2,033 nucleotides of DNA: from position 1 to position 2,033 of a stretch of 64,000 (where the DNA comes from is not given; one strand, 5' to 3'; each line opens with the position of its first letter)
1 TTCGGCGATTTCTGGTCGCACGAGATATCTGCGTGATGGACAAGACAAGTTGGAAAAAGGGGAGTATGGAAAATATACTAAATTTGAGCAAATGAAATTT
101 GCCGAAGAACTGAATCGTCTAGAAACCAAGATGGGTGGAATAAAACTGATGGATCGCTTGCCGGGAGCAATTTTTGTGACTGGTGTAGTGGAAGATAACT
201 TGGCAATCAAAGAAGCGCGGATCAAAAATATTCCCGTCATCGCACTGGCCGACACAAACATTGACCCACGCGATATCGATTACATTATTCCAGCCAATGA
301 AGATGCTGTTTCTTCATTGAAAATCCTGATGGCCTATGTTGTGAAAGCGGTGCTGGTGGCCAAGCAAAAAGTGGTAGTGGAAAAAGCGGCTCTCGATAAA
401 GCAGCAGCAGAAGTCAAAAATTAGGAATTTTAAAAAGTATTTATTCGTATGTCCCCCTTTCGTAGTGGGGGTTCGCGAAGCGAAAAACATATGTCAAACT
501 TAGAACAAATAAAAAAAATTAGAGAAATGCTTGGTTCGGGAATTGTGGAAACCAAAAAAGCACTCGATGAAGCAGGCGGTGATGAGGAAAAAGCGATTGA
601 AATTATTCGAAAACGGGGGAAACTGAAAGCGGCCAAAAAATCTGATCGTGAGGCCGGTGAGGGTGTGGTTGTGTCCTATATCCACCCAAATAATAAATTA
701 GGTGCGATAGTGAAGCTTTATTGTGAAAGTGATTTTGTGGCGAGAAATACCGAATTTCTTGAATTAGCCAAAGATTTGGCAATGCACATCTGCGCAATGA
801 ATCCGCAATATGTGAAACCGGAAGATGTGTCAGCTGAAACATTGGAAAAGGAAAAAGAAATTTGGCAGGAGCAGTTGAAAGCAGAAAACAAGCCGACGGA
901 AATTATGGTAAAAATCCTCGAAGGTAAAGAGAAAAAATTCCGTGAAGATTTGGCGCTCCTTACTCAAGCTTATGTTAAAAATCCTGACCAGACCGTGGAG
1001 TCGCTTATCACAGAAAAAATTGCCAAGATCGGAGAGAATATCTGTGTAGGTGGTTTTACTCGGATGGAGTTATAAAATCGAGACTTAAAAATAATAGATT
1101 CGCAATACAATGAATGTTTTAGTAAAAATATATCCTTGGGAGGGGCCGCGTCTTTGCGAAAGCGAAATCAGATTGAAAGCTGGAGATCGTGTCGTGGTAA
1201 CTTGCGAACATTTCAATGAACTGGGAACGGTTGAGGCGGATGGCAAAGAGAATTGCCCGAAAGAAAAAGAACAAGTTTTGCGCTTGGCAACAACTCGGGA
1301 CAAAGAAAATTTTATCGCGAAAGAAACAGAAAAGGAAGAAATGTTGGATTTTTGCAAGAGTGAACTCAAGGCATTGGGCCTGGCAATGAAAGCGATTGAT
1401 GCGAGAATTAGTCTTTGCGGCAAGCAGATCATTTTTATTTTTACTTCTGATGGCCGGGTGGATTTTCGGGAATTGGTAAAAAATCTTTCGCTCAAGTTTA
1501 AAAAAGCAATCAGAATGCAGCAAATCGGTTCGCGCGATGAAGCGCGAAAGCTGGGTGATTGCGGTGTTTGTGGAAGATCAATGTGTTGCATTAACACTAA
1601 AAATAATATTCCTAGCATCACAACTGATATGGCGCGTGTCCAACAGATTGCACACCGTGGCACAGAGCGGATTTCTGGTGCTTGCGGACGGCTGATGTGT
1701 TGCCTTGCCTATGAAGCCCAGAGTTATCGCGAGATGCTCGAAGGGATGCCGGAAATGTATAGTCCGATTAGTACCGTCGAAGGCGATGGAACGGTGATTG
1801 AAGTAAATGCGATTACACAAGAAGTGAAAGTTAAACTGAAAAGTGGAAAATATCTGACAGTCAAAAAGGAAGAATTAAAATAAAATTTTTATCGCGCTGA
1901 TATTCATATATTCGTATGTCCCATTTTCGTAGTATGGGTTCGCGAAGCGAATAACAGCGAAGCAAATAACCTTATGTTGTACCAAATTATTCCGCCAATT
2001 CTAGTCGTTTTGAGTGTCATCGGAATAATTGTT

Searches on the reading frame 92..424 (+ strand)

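Call 67: search_protein_families(library=pfam, max_evalue=0.000001, proteins=[window:92-424:+])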
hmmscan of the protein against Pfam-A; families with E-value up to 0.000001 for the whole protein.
window:92-424:+ (110 aa): 1 family
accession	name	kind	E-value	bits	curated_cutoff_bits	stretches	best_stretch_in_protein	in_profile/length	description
PF00318.25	Ribosomal_S2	-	3.3e-26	92.3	26.1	1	2-88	128-214/216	Ribosomal protein S2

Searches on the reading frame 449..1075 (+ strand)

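Call 67: search_protein_families(library=pfam, max_evalue=0.000001, proteins=[window:449-1075:+])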
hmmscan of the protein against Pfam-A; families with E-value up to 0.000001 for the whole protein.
window:449-1075:+ (208 aa): 1 family
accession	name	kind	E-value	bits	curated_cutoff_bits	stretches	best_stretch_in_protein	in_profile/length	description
PF00889.24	EF_TS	-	1e-36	126.9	27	1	58-196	66-196/204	Elongation factor TS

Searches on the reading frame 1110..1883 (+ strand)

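Call 67: search_protein_families(library=pfam, max_evalue=0.000001, proteins=[window:1110-1883:+])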
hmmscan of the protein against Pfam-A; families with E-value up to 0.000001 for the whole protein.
window:1110-1883:+ (257 aa): 1 family
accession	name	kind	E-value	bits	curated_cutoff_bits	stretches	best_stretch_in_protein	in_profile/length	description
PF04468.17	PSP1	-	7.5e-22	77.9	27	1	55-139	2-86/86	PSP1 C-terminal conserved region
